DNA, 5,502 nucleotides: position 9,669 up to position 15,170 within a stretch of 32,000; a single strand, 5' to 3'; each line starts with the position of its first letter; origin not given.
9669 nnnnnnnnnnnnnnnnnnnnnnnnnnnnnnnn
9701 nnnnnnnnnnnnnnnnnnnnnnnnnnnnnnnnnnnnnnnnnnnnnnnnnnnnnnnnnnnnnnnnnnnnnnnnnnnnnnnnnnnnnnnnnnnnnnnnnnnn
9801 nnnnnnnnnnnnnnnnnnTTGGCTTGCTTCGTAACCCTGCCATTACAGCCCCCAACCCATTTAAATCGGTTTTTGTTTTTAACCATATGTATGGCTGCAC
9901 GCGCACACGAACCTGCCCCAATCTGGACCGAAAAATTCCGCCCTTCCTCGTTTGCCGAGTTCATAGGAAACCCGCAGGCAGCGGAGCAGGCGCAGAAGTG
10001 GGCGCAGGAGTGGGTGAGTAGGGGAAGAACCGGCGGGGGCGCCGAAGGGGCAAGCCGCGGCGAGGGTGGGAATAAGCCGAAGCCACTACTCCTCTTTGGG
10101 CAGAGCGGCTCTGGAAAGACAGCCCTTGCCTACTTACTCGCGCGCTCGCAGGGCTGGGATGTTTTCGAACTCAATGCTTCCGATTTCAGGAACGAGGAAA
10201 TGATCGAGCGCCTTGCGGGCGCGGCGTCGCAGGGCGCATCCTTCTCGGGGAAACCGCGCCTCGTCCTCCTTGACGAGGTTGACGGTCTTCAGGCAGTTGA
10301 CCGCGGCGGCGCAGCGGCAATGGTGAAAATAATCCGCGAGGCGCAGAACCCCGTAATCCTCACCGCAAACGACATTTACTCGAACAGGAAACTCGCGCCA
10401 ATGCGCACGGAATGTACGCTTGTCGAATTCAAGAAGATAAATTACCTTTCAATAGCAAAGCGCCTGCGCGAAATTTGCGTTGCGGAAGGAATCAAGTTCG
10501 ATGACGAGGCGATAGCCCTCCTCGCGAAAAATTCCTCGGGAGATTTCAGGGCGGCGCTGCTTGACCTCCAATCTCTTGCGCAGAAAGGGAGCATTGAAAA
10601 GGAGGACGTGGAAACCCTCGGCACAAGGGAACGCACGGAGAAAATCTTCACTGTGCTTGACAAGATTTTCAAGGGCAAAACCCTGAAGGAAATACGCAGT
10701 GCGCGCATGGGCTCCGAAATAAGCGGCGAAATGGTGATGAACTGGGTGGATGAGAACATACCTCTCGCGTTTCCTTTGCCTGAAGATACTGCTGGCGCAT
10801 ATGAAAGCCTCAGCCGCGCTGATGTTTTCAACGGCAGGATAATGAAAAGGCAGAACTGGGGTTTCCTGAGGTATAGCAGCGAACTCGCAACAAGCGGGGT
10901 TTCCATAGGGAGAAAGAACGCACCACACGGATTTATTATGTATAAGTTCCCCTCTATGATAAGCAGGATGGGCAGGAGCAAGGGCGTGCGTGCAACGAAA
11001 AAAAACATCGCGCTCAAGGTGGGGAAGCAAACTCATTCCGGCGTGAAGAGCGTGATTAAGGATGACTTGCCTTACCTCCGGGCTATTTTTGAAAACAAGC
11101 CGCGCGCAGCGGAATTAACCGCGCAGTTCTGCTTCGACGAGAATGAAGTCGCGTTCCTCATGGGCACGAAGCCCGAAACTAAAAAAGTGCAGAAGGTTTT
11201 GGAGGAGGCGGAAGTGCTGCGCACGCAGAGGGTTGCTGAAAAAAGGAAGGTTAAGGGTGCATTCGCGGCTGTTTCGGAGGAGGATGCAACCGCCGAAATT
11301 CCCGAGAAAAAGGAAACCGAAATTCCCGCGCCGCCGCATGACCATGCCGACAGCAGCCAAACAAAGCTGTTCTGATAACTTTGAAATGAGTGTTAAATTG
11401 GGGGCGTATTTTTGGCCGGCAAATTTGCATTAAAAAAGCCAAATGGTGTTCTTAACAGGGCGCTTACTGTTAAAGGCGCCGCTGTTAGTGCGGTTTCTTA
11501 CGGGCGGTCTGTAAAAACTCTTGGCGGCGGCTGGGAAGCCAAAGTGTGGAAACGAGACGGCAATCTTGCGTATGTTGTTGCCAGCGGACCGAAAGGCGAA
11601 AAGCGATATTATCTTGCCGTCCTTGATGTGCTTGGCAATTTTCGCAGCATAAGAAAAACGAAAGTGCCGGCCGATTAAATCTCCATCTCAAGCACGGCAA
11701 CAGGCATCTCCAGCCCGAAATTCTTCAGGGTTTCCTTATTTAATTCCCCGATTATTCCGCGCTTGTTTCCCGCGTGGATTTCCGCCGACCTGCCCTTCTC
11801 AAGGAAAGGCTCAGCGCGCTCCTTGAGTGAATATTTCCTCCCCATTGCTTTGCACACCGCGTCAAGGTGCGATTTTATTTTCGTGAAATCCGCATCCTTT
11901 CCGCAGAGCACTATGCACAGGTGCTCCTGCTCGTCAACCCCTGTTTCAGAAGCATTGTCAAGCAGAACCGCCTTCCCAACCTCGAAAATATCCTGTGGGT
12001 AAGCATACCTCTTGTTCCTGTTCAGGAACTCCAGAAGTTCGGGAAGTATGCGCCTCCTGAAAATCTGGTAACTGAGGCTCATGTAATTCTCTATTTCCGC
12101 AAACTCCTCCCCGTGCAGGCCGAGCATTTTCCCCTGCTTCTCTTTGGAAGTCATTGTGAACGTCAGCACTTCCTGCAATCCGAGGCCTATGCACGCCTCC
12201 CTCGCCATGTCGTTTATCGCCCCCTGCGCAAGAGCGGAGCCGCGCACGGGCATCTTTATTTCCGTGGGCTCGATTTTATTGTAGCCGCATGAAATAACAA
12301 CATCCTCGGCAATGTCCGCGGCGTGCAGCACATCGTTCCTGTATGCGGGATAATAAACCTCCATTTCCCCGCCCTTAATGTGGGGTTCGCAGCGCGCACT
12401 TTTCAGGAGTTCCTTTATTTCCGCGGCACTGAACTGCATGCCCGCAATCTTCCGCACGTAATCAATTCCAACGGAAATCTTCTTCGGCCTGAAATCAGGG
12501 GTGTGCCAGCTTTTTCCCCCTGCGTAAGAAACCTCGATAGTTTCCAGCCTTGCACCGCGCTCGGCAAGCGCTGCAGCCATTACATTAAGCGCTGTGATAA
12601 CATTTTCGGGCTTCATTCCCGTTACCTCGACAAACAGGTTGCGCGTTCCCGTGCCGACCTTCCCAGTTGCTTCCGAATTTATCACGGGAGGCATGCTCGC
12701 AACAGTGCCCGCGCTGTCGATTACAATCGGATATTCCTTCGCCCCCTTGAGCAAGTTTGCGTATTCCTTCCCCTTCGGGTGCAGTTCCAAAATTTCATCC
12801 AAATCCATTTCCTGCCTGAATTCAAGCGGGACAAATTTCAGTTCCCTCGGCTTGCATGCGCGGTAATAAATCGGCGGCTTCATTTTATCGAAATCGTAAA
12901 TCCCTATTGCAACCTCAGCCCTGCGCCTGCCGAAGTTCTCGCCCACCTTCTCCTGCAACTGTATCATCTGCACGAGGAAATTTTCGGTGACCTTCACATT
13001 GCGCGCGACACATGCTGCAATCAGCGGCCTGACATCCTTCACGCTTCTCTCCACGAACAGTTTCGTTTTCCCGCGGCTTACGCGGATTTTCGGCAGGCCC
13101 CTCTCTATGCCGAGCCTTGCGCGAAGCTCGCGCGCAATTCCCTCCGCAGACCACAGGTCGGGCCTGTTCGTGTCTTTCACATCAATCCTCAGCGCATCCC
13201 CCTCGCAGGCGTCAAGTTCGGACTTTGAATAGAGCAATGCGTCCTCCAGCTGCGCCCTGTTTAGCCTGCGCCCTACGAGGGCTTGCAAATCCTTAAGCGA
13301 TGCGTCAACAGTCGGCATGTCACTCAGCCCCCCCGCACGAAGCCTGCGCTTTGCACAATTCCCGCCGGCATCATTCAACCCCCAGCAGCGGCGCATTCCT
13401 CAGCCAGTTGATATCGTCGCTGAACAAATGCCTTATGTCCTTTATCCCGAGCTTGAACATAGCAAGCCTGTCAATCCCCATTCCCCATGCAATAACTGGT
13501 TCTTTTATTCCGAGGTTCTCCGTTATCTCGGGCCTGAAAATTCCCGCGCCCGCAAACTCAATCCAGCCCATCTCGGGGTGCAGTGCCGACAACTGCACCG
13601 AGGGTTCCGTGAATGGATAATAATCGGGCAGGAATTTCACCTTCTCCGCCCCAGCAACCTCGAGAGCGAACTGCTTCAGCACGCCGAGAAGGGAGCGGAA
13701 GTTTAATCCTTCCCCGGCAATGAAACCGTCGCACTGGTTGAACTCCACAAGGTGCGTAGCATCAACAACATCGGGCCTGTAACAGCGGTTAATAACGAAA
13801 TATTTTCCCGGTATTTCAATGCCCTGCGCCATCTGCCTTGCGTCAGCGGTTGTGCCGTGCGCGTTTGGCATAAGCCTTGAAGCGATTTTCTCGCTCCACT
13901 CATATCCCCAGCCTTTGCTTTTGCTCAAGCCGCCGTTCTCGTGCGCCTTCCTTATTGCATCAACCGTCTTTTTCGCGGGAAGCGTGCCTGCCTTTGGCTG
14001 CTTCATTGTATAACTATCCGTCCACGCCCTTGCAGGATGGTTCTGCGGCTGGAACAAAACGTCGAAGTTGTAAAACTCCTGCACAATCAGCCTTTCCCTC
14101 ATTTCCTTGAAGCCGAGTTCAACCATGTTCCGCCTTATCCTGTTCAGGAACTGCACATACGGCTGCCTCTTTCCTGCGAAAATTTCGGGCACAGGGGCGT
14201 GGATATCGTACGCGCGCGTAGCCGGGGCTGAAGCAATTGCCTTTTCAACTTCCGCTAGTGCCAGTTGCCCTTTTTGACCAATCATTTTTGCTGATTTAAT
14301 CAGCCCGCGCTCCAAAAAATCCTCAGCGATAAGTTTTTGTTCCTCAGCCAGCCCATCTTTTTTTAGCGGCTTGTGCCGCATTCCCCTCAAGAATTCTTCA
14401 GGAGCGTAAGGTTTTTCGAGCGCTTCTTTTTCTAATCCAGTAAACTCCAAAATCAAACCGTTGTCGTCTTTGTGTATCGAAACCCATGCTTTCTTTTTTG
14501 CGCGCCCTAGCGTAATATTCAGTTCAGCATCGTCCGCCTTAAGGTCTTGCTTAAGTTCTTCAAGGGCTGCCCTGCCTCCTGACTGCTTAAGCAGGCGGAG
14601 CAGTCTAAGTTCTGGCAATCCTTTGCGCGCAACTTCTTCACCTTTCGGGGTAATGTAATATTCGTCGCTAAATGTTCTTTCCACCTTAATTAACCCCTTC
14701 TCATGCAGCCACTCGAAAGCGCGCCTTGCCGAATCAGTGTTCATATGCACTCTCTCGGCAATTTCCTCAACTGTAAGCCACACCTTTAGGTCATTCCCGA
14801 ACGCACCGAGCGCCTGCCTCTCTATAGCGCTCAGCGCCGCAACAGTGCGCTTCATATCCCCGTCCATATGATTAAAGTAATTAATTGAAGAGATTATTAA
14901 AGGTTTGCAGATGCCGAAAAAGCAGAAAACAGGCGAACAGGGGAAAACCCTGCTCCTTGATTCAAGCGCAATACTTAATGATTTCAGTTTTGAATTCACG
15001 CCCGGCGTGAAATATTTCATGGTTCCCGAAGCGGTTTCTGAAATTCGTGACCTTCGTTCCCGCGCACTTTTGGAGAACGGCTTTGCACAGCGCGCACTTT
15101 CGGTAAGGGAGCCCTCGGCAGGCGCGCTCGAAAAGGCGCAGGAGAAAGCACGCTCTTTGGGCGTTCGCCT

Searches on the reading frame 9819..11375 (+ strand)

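Call 91: search_protein_families(library=pfam, proteins=[window:9819-11375:+], max_evalue=0.0001)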
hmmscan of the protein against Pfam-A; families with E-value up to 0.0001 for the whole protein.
window:9819-11375:+ (518 aa): 4 families
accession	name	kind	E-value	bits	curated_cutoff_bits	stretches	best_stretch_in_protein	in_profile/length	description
PF00004.35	AAA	-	2.1e-11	44.8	21.2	1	90-187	1-112/131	ATPase family associated with various cellular activities (AAA)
PF21960.2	RCF1-5-like_lid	-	4.3e-08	33.4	27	1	214-254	1-42/43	RCF1/5-like, AAA+ ATPase lid domain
PF01695.23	IstB_IS21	-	2e-06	27.9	24.1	1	90-186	95-195/238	IstB-like ATP binding protein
PF22608.2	DNAX_ATPase_lid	-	4.6e-05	23.5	27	0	212-247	2-37/49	DNA polymerase III clamp loader subunit, ATPase lid domain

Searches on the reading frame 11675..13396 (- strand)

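Call 92: search_protein_families(library=pfam, proteins=[window:11675-13396:-], max_evalue=0.0001)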
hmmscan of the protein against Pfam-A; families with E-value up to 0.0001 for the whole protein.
window:11675-13396:- (573 aa): 3 families
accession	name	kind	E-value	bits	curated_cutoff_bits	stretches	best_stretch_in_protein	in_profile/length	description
PF17759.6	tRNA_synthFbeta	-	5.7e-39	134.2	22.4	1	375-572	1-213/214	Phenylalanyl tRNA synthetase beta chain CLM domain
PF03484.21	B5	-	1.4e-17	64.1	28.6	1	307-372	1-67/67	tRNA synthetase B5 domain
PF03483.22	B3_4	-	2.4e-07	31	29.3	1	162-281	51-152/174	B3/4 domain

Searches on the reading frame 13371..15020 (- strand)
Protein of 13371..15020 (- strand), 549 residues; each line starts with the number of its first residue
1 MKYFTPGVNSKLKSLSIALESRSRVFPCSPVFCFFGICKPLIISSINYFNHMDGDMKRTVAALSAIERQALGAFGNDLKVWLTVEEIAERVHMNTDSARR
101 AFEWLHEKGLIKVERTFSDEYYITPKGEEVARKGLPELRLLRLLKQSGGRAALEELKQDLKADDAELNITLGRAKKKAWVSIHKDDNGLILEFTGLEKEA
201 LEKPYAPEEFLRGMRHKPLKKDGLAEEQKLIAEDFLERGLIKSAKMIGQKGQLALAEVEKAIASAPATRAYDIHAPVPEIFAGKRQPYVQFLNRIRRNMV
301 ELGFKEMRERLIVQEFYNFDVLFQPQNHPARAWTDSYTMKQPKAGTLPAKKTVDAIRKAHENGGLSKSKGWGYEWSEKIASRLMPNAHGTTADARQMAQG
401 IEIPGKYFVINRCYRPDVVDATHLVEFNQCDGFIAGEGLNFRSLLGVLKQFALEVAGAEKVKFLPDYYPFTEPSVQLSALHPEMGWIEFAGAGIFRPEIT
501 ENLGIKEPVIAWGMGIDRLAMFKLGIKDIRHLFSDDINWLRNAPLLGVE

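Call 92: search_protein_families(library=pfam, proteins=[window:13371-15020:-], max_evalue=0.0001)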
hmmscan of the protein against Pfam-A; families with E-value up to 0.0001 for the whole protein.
window:13371-15020:- (549 aa): 2 families
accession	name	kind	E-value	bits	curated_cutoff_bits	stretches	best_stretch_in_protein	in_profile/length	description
PF01409.25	tRNA-synt_2d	-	4e-78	262.7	19.8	1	271-542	2-245/246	tRNA synthetases class II core domain (F)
PF00152.25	tRNA-synt_2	-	4.7e-05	23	25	0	405-432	92-119/308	tRNA synthetases class II (D, K and N)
